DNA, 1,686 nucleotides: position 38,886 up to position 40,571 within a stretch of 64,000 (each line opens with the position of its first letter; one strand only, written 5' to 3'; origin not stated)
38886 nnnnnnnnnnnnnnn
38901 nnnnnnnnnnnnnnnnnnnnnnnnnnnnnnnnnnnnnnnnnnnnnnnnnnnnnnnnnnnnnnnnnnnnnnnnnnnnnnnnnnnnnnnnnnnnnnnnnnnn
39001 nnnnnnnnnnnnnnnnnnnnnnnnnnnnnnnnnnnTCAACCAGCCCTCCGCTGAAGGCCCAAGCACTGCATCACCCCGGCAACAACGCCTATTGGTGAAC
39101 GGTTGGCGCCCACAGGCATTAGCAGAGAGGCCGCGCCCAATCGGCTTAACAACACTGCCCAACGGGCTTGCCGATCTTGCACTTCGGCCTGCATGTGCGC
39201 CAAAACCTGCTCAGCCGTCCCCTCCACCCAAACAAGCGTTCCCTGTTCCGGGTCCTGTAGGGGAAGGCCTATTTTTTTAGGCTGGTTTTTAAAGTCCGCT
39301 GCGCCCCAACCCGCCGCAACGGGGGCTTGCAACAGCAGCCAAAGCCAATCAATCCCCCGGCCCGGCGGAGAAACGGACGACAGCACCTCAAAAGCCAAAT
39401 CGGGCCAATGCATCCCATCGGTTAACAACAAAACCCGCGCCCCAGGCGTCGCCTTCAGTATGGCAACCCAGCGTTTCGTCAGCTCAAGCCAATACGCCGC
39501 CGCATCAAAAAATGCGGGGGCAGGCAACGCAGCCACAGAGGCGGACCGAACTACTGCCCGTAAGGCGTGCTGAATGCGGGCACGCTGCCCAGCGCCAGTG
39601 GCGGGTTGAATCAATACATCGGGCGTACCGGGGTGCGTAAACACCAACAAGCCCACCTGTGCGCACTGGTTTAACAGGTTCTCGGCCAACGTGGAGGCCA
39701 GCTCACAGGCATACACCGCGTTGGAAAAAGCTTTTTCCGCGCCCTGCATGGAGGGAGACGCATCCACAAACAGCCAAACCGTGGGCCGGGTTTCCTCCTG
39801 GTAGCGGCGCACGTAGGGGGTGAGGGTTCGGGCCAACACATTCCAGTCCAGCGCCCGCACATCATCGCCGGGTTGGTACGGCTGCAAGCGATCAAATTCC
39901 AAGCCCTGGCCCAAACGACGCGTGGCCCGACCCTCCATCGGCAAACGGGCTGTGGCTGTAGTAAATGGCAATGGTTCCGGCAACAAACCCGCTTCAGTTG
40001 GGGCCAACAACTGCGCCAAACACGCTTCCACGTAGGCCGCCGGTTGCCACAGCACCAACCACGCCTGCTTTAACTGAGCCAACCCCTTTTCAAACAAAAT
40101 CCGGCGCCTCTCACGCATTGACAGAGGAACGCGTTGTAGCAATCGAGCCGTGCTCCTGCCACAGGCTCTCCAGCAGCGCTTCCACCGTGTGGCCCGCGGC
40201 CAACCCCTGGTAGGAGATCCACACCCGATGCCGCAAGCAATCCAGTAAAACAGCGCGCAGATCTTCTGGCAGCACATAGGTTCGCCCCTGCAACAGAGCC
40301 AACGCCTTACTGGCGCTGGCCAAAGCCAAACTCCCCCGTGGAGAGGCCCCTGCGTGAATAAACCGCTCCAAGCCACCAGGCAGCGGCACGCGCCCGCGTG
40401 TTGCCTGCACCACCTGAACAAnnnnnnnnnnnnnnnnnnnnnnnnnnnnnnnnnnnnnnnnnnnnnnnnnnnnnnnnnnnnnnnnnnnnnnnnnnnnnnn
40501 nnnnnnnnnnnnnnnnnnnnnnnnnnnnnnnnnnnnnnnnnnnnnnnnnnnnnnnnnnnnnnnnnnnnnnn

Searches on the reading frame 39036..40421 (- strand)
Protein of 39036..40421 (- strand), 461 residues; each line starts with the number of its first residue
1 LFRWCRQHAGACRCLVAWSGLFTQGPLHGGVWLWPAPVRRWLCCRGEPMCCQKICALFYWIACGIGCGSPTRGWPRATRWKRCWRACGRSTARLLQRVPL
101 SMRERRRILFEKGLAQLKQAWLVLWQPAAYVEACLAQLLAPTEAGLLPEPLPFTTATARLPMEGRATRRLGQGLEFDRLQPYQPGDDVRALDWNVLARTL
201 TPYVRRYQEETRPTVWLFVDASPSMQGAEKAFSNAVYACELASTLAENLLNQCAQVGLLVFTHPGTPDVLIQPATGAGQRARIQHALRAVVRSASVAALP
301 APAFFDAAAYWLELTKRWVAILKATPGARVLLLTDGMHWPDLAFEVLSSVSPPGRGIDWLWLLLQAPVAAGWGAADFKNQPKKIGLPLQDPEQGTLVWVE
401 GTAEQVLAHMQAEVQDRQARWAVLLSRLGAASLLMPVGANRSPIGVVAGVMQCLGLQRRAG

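Call 7: search_protein_families(library=pfam, proteins=[window:39036-40421:-])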
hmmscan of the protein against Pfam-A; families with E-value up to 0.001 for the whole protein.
window:39036-40421:- (461 aa): 2 families
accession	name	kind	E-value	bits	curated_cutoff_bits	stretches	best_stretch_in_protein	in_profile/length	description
PF01882.25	DUF58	-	3.2e-22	79.2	23.4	1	181-289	4-107/216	Protein of unknown function DUF58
PF13519.12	VWA_2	-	0.00026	22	27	1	216-336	2-106/107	von Willebrand factor type A domain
